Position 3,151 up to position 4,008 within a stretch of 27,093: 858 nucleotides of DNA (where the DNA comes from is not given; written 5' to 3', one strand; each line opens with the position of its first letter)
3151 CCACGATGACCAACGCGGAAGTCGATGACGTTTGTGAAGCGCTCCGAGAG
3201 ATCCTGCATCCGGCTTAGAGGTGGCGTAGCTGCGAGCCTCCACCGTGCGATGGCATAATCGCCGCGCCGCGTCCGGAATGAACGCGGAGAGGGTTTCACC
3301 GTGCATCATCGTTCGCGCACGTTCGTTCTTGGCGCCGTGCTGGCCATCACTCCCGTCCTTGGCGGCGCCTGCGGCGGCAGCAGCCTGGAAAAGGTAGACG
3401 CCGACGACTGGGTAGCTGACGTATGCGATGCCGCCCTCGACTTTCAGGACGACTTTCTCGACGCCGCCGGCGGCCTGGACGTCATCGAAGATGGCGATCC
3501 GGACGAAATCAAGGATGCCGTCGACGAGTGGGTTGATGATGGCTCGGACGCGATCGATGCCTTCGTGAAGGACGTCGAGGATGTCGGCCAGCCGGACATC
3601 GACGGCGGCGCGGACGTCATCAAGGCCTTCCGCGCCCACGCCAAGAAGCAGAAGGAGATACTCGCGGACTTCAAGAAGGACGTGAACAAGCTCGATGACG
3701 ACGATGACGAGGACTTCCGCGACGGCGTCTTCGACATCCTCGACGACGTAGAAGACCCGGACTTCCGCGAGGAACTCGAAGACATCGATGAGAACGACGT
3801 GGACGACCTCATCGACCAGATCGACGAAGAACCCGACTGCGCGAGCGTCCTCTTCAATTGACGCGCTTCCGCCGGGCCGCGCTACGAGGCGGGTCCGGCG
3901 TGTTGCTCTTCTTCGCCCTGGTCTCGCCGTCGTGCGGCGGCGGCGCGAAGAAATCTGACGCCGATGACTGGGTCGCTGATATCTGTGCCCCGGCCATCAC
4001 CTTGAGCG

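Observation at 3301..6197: Tandem array of four paralogous hyper-acidic lipoproteins with a WxxxxC...C helical domain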

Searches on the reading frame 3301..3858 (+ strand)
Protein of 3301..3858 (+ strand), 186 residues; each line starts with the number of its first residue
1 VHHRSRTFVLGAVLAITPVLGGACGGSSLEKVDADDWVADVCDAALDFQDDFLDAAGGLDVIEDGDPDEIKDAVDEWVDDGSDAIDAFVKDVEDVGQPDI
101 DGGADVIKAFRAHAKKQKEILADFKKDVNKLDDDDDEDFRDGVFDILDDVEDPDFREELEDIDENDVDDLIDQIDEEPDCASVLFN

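Call 3: search_protein_families(library=pfam, proteins=[window:3301-3858:+], max_evalue=1)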
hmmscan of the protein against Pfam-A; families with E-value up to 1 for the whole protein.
window:3301-3858:+ (186 aa): 2 families
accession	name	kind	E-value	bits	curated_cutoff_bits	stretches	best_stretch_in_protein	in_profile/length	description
PF16313.11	DUF4953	-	0.033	13.8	24.2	1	65-142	102-184/316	Met-zincin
PF14313.11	Soyouz_module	-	0.095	12.9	22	1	72-91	7-26/58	N-terminal region of Paramyxovirinae phosphoprotein (P)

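Call 4: search_protein_families(library=ncbifam, proteins=[window:3301-3858:+], max_evalue=1)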
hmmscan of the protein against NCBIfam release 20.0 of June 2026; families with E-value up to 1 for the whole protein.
window:3301-3858:+ (186 aa): 0 families

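Call 7: find_homologous_proteins(query=A1, max_evalue=0.001)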
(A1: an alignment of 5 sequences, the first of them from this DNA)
Query A1 (5 sequences) (163 aa, profile of the alignment): 40 proteins with E <= 0.001 among 4042 candidates.
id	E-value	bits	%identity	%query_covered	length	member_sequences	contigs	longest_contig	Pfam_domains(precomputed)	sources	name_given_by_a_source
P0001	6.0e-59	217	31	99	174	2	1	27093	-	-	-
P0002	6.8e-58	213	99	100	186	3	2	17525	-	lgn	-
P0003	8.4e-57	210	36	99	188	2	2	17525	-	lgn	-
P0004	1.5e-52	196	79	99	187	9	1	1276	-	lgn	-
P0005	6.7e-52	194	78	99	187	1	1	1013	-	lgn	-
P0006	8.9e-52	194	81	99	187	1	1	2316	-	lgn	-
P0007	8.9e-50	187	76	100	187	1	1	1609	-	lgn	-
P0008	2.1e-49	186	76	100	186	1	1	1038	-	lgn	-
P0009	2.2e-49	186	75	100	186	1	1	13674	-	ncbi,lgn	-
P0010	3.4e-47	179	69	99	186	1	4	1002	-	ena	-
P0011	1.9e-46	176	60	100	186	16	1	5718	-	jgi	-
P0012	6.1e-46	175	72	100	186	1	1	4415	-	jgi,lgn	-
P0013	1.5e-45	173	66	100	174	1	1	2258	-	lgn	-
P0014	3.8e-45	172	68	100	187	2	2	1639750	-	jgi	-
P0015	1.7e-44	170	69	100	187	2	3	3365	-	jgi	jgi:hypothetical protein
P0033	1.3e-11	63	25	94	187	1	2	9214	-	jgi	jgi:hypothetical protein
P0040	1.6e-6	46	25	59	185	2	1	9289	-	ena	-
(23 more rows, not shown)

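Call 15: find_encoding_contigs(protein=P0014, flank=10000, max_places=3)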
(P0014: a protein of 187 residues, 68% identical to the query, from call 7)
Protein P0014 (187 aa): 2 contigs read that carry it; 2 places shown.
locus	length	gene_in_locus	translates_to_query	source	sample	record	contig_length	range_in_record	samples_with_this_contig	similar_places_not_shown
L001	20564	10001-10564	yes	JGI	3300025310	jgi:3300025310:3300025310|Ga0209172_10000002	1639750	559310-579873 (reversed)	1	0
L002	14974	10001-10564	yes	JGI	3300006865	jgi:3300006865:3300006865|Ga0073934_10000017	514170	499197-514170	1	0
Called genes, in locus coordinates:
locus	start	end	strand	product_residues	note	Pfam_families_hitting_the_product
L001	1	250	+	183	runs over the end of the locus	-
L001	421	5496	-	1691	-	PF13492:GAF_3 (faint), PF01590:GAF, PF13185:GAF_2, PF01590:GAF, PF13185:GAF_2 (weak), PF00512:HisKA, PF02518:HATPase_c, PF00072:Response_reg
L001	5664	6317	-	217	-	PF00188:CAP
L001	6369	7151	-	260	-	PF00188:CAP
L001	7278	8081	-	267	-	PF01694:Rhomboid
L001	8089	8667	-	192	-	PF00300:His_Phos_1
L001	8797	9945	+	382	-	PF00155:Aminotran_1_2 (weak), PF01041:DegT_DnrJ_EryC1, PF01212:Beta_elim_lyase (weak), PF01053:Cys_Met_Meta_PP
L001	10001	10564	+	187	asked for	-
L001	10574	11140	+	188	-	-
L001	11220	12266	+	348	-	PF00561:Abhydrolase_1 (weak), PF12146:Hydrolase_4 (faint), PF06850:PHB_depo_C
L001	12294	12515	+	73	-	-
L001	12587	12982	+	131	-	-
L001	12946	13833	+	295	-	PF09754:PAC2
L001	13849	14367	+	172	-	-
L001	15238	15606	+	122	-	PF01253:SUI1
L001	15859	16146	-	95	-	PF18480:DUF5615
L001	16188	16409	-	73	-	PF04255:DUF433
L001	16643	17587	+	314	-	PF13391:HNH_2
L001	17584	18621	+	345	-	PF00145:DNA_methylase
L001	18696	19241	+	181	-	-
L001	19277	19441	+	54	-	PF12728:HTH_17 (weak)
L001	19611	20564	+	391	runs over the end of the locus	PF02771:Acyl-CoA_dh_N, PF02770:Acyl-CoA_dh_M, PF00441:Acyl-CoA_dh_1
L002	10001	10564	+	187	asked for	-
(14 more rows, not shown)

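Call 19: find_related_loci(query=A3, collection=genome_contigs, flank=8000)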
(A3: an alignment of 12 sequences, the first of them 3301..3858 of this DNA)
Query A3 (186 aa) in genome_contigs; peptide patterns used: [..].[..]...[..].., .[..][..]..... (x = any residue, [..] = any of these).
234 stretches matched a pattern; 13 encode a relative of the query (tblastn E <= 1e-3); 13 distinct loci.
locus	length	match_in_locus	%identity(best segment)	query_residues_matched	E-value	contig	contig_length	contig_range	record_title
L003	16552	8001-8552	78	4-186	8e-79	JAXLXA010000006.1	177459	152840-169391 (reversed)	MAG: Dehalococcoidia bacterium isolate STL-CHL37 C3.97.fa-6, whole genome shotgun sequence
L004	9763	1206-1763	71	1-186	3e-64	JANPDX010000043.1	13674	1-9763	MAG: Dehalococcoidia bacterium isolate VAR_78_metabat_322 VAR_78_k141_8248, whole genome shotgun sequence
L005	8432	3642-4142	60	20-186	6e-41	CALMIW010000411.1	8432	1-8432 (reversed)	MAG TPA_asm: uncultured Dehalococcoidia bacterium isolate SRR2107213_bin.4_CONCOCT_v1.1_MAG genome assembly, contig: ERZ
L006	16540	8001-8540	60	4-186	6e-39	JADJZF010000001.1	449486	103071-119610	MAG: Candidatus Amarobacter glycogenicus isolate Lyne_MAXAC.019 tig00007157-10-4479050, whole genome shotgun sequence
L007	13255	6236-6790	42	1-185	9e-32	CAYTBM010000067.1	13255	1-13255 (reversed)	MAG TPA_asm: uncultured Anaerolineaceae bacterium isolate binchicken_co197_498 genome assembly, contig: NODE_8135_length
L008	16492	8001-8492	46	23-186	5e-32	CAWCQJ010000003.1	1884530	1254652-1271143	MAG: uncultured Chloroflexia bacterium isolate MFD05442.bin.2.62 genome assembly, contig: contig_425, whole genome shotg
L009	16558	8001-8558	42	1-185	4e-31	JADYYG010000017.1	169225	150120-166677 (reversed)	MAG: Dehalococcoidia bacterium isolate SJ520 c_000000231506, whole genome shotgun sequence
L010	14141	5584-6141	40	1-185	2e-29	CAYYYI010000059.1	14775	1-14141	MAG TPA_asm: uncultured Anaerolineaceae bacterium isolate SRP239054_co1_179 genome assembly, contig: NODE_2900_length_14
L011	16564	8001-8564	38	1-185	2e-27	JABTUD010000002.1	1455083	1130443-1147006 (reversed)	MAG: Thermoflexaceae bacterium isolate H3_CFX4 seq002, whole genome shotgun sequence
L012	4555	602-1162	43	1-185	2e-27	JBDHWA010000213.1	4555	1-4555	MAG: Dehalococcoidia bacterium isolate AS-MESO-OLR.347 NODE_74567_length_4555_cov_20.959803, whole genome shotgun sequen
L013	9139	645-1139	36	20-185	3e-23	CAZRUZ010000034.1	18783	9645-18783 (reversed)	MAG TPA_asm: uncultured Anaerolineaceae bacterium isolate binchicken_co16_260 genome assembly, contig: NODE_4908_length_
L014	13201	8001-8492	37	23-185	6e-20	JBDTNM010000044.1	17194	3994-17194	MAG: bacterium isolate cluster3_bin.150 NODE_12418_length_17194_cov_10.610479, whole genome shotgun sequence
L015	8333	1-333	42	71-185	3e-16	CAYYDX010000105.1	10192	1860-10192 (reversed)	MAG TPA_asm: uncultured Anaerolineaceae bacterium isolate binchicken_co322_198 genome assembly, contig: NODE_7972_length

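Call 20: predict_structure(alignment_id=A2)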
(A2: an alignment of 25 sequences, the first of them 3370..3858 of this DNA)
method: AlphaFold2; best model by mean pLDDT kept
length: 163 residues; sequences in the alignment: 25
mean_pLDDT: 93.9   pTM: 0.86
mean pLDDT of the five models: 93.9, 93.8, 92.7, 92.6, 92.0
residues with pLDDT >= 90: 153; 70-90: 6; 50-70: 2; < 50: 2
segments of 3 or more residues with pLDDT < 50: none
pLDDT, mean of each block of 10 residues (from residue 1): 76 97 96 93 96 97 97 96 96 97 96 94 92 93 94 94 89
secondary structure, 60 per line:
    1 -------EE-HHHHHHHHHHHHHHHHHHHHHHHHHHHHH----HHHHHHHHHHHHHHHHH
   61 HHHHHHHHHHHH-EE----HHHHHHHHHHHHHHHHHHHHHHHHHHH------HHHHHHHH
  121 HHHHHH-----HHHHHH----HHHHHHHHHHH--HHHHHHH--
elements in order: H11-39 H44-72 H80-106 H113-126 H132-137 H142-152 H155-161

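Call 21: search_protein_representatives(alignment_id=A2)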
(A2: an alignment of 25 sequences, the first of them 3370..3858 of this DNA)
Query: 25 sequences, 185 profile positions. Proteins with E-value up to 0.001 (for the whole library): 2629; up to 1e-10: 1344; up to 1e-30: 43. The best 150 are listed.
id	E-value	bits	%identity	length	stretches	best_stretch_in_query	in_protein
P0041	1.9e-74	265.8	-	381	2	6-184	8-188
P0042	8.5e-65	234.3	-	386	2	9-184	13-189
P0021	3.9e-64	232.2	-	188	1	1-185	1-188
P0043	9.2e-59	214.6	-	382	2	11-185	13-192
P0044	2.9e-57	209.7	-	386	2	5-184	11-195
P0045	4.7e-57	209.1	-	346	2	14-184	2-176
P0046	2.6e-56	206.6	-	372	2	10-184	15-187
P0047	7.8e-56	205.1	-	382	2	14-184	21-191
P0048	1.9e-55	203.8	-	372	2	8-184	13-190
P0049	2.7e-54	200.1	-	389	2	6-184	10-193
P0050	5.1e-54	199.2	-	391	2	20-181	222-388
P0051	2.0e-53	197.3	-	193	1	5-184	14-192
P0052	5.1e-53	195.9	-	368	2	5-184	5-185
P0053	3.2e-52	193.3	-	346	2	7-183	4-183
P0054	4.4e-51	189.6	-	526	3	9-184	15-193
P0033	4.4e-43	163.5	-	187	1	5-183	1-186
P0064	1.4e-42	161.9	-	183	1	6-183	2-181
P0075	5.8e-33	130.5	-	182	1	6-181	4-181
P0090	3.3e-29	118.3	-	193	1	8-181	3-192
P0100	1.4e-26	109.7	-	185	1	4-179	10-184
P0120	3.4e-25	105.2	-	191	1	8-181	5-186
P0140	2.8e-24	102.2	-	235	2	18-180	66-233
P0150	7.5e-24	100.8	-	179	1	13-180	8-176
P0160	1.9e-23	99.5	-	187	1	9-181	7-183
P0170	5.4e-23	98.0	-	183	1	9-184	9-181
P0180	1.5e-22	96.6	-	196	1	5-182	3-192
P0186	2.1e-22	96.1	-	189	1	4-181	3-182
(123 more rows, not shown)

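Call 24: search_protein_families(library=pfam, proteins=[P0075, P0090, P0100, P0120, P0140, P0150, P0160, P0170, P0180, P0186], max_evalue=0.1)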
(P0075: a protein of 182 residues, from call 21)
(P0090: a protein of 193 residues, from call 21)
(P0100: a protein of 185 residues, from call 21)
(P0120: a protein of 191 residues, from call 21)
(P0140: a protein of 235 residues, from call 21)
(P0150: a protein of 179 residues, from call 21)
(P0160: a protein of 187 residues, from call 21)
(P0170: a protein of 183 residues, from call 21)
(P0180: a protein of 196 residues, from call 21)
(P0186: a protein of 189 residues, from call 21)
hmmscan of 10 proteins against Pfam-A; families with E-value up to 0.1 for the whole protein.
P0075 (182 aa): 2 families
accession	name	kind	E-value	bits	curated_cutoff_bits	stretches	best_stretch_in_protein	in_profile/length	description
PF21458.3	SelB-wing_1_3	-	0.0057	16.8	27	1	43-65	5-27/48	Selenocysteine-specific elongation factor, winged helix 1/3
PF19795.4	DUF6279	-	0.031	14.7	27.7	1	41-120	32-109/195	Family of unknown function (DUF6279)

P0090 (193 aa): 4 families
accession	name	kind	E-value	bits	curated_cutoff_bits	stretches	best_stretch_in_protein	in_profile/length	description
PF24381.1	DUF7537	-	0.012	15.6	31.7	1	4-35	2-33/258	Family of unknown function (DUF7537)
PF12732.12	YtxH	-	0.016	16.1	37.5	1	108-167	22-70/71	YtxH-like protein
PF01442.23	Apolipoprotein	-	0.021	14.9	90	1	54-169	66-187/190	Apolipoprotein A1/A4/E domain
PF16752.10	TBCC_N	-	0.038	14.7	27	0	139-185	21-66/115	Tubulin-specific chaperone C N-terminal domain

P0100 (185 aa): 4 families
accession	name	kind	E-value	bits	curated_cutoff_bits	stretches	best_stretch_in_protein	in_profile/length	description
PF01442.23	Apolipoprotein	-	0.00011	22.4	90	1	52-159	7-109/190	Apolipoprotein A1/A4/E domain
PF14362.11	DUF4407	-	0.002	17.9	31.3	1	46-147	124-207/297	Domain of unknown function (DUF4407)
PF09537.16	DUF2383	-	0.0091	16.6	30.8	0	77-164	5-88/111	Domain of unknown function (DUF2383)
PF16591.11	HBM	-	0.051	13.4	29.8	1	47-172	73-193/254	Helical bimodular sensor domain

P0120 (191 aa): 0 families

P0140 (235 aa): 6 families
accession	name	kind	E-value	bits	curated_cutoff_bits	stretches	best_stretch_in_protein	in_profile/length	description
PF11179.13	DUF2967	-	0.0038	15.6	25.3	1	10-109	110-206/961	Protein of unknown function (DUF2967)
PF09718.15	Tape_meas_lam_C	-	0.017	15.6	23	1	84-109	2-27/76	Lambda phage tail tape-measure protein (Tape_meas_lam_C)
PF11837.13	INV_N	-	0.028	15.4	27.8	1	11-87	26-106/109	Beta-fructofuranosidase, N-terminal domain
PF05597.16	Phasin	-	0.03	14.8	28.8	0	157-209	25-77/126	Poly(hydroxyalcanoate) granule associated protein (phasin)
PF20667.3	Sec10_N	-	0.04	14.5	27.4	1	119-205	2-86/118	Exocyst complex component Sec10, N-terminal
PF17001.10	T3SS_basalb_I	-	0.055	14.3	32.4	0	165-224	2-62/94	Type III secretion basal body protein I, YscI, HrpB, PscI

P0150 (179 aa): 3 families
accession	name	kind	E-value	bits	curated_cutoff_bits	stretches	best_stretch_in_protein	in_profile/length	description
PF10444.14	Nbl1_Borealin_N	-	0.011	15.8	24.4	0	129-153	8-32/57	Nbl1 / Borealin N terminal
PF03885.18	DUF327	-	0.046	14.1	25.8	0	128-153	36-61/143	Protein of unknown function (DUF327)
PF04108.17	ATG17_like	-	0.067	13.1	43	1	30-151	71-163/355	Autophagy protein ATG17-like domain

P0160 (187 aa): 2 families
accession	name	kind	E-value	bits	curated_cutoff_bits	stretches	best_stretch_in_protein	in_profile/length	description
PF16342.10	DUF4972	-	0.0024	18.2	28.8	1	3-118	8-116/128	Domain of unknown function (DUF4972)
PF12296.13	HsbA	-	0.039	14.8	33.5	1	103-158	27-85/121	Hydrophobic surface binding protein A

P0170 (183 aa): 4 families
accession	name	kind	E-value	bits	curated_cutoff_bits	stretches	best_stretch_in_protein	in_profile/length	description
PF04513.17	Baculo_PEP_C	-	0.0075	16.8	38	1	77-172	38-130/140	Baculovirus polyhedron envelope protein, PEP, C terminus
PF25587.1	Rv2743c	-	0.014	15.5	27.7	1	43-140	112-209/237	Rv2743c family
PF20572.3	DUF6781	-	0.045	14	27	1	48-117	110-180/213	Family of unknown function (DUF6781)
PF01442.23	Apolipoprotein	-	0.051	13.7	90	1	67-123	118-175/190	Apolipoprotein A1/A4/E domain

P0180 (196 aa): 21 families
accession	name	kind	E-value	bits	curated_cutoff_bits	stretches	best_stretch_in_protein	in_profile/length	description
PF01442.23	Apolipoprotein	-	5e-05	23.5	90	1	59-145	96-181/190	Apolipoprotein A1/A4/E domain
PF16526.10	CLZ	-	7.5e-05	23.5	26.7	1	118-173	13-68/71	C-terminal leucine zipper domain of cyclic nucleotide-gated channels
PF04513.17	Baculo_PEP_C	-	7.6e-05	23.2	38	1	117-174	40-98/140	Baculovirus polyhedron envelope protein, PEP, C terminus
PF05531.17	NPV_P10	-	0.00017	22.4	29.8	1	129-175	4-49/75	Nucleopolyhedrovirus P10 protein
PF25195.1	DPC2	-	0.0025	18.6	70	1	56-107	15-66/105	Diatom pyrenoid component 2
PF07902.16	Gp58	-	0.0025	16.7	34.5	1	57-183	222-343/594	gp58-like protein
PF16043.11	DUF4795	-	0.003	17.4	34.8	1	115-161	81-124/208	Domain of unknown function (DUF4795)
PF13012.11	MitMem_reg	-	0.0059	16.9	26.6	1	116-185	19-88/113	Maintenance of mitochondrial structure and function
PF12296.13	HsbA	-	0.013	16.4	33.5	2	120-177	4-63/121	Hydrophobic surface binding protein A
PF04108.17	ATG17_like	-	0.015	15.3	43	1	45-173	138-255/355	Autophagy protein ATG17-like domain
PF08702.15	Fib_alpha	-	0.019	15.6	29.9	1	49-161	22-127/143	Fibrinogen alpha/beta chain family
PF07889.17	DUF1664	-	0.025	15.1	34.6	0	121-160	79-118/124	Protein of unknown function (DUF1664)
PF20379.3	DUF6674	-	0.029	14.4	28.5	1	74-158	72-155/251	Family of unknown function (DUF6674)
PF07464.16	ApoLp-III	-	0.031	14.9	36.3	0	52-138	41-139/146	Apolipophorin-III precursor (apoLp-III)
PF17749.6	MIP-T3_C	-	0.036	14.5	25.8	0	113-157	108-152/154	Microtubule-binding protein MIP-T3 C-terminal region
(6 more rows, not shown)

P0186 (189 aa): 2 families
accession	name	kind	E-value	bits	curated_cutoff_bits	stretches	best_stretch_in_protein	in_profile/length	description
PF10145.14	PhageMin_Tail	-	0.0076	16.6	33.2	1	65-143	129-199/201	Phage-related minor tail protein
PF12454.13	Ecm33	-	0.0097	16.5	23.2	0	7-26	5-26/40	GPI-anchored cell wall organization protein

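Call 25: fold_search(model_id=the predicted structure, library=pdb)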
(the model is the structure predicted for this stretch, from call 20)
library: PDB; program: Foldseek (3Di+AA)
matches with E <= 10: 249; with E <= 0.001: 0
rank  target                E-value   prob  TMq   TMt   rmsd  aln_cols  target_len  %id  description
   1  4qim                  3.8e-01  0.89  0.38  0.17   5.8       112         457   19  Structure of the human smoothened receptor in complex with ANTA XV (released 2014-07-23)
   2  8w6e_B                4.6e-01  0.72  0.43  0.44   7.1       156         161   10  De novo design of HBC599 binder (released 2024-11-27)
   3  7jh6_A                6.9e-01  0.25  0.31  0.30   9.1       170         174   12  De novo designed two-domain di-Zn(II) and porphyrin-binding protein (released 2020-12-09)
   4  9l9o_A                8.0e-01  0.72  0.40  0.20   7.2       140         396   16  Cryo-EM structure of apo GPR50 with BRIL fusion, anti-BRIL Fab, and anti-Fab Nb complex (released 2026-02-18)
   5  8tn1_A                8.4e-01  0.54  0.42  0.45   8.8       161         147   11  De novo designed protein binds poly ADP ribose polymerase inhibitors (PARPi) - apo (released 2024-04-24)
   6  8th3_A                9.8e-01  0.54  0.35  0.17   7.3       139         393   14  Structure of AT118-H Nanobody Antagonist in Complex with the Angiotensin II Type I Receptor (released 2024-05-22)
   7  6egc                  9.8e-01  0.18  0.29  0.30   9.6       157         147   14  Single-chain version of 2L4HC2_23 (PDB 5J0K) (released 2019-05-29)
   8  9isi                  1.0e+00  0.66  0.37  0.20   6.9       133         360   14  Structure of human C3aR in apo state (released 2025-04-23)
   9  6x8n_A                1.3e+00  0.23  0.30  0.36   7.8       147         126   11  Crystal Structure of H49A ABLE mutant (released 2020-08-26)
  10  9n0i_E                1.3e+00  0.18  0.30  0.34   9.8       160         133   13  Crystal structure of KABLE double mutant (Lys14Pro, Leu20Trp) (released 2025-08-20)
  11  9fks_i                1.5e+00  0.30  0.35  0.24   7.7       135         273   11  Respiratory supercomplex CIII2-CIV2 from alphaproteobacterium (released 2025-12-17)
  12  6rz4                  1.5e+00  0.51  0.36  0.18   5.3       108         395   18  Crystal structure of cysteinyl leukotriene receptor 1 in complex with pranlukast (released 2019-10-30)
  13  8w6e_A                1.5e+00  0.30  0.41  0.42   8.2       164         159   13  De novo design of HBC599 binder (released 2024-11-27)
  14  9taq_C                1.5e+00  0.20  0.30  0.35   8.7       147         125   12  De novo photoenzyme variant ABLE-E116C-TXT H49A-L42T (photoABLE1 precursor) in complex with substrate (released 2026-03-25)
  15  9eah_A                1.6e+00  0.47  0.37  0.20   6.5       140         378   15  Structure of nanobody AT209 in complex with the olmesartan-bound angiotensin II type I receptor (AT1R) (released 2025-03-05)
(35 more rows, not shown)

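Call 26: list_cluster_members(proteins=[P0041, P0064, P0075, P0090, P0100, P0120, P0150, P0160, P0180, P0186])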
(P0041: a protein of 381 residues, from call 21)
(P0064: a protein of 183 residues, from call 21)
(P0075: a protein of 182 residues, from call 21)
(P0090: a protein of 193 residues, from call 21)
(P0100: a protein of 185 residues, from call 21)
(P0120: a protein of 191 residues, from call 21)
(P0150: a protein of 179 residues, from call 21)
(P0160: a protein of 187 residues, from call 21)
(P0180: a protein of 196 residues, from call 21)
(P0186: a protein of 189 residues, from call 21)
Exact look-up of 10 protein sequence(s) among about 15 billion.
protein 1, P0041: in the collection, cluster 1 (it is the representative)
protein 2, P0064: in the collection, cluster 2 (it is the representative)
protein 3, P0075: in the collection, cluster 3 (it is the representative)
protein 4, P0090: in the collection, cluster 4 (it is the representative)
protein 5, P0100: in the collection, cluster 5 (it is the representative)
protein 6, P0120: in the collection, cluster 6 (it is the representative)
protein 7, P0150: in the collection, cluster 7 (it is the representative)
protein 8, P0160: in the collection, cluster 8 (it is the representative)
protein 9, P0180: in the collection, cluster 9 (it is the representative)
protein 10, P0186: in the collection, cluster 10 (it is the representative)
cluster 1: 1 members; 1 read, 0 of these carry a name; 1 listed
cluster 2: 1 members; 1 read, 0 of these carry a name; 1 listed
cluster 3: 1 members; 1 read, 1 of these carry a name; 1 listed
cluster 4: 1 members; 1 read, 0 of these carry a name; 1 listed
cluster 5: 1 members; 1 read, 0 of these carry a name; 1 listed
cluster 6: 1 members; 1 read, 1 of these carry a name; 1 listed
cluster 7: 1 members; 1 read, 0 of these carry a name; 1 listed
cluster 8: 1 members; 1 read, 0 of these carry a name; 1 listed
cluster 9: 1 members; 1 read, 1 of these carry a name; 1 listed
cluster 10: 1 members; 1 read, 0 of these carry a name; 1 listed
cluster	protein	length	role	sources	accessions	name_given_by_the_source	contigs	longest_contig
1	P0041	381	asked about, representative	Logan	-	-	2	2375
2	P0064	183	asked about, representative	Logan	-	-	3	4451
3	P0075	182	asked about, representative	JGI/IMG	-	hypothetical protein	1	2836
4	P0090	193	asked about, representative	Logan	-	-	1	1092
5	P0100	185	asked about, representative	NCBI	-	-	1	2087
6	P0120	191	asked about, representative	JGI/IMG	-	hypothetical protein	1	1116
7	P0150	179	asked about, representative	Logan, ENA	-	-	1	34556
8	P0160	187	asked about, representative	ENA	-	-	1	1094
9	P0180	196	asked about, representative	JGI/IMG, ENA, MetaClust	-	\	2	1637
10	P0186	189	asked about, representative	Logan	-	-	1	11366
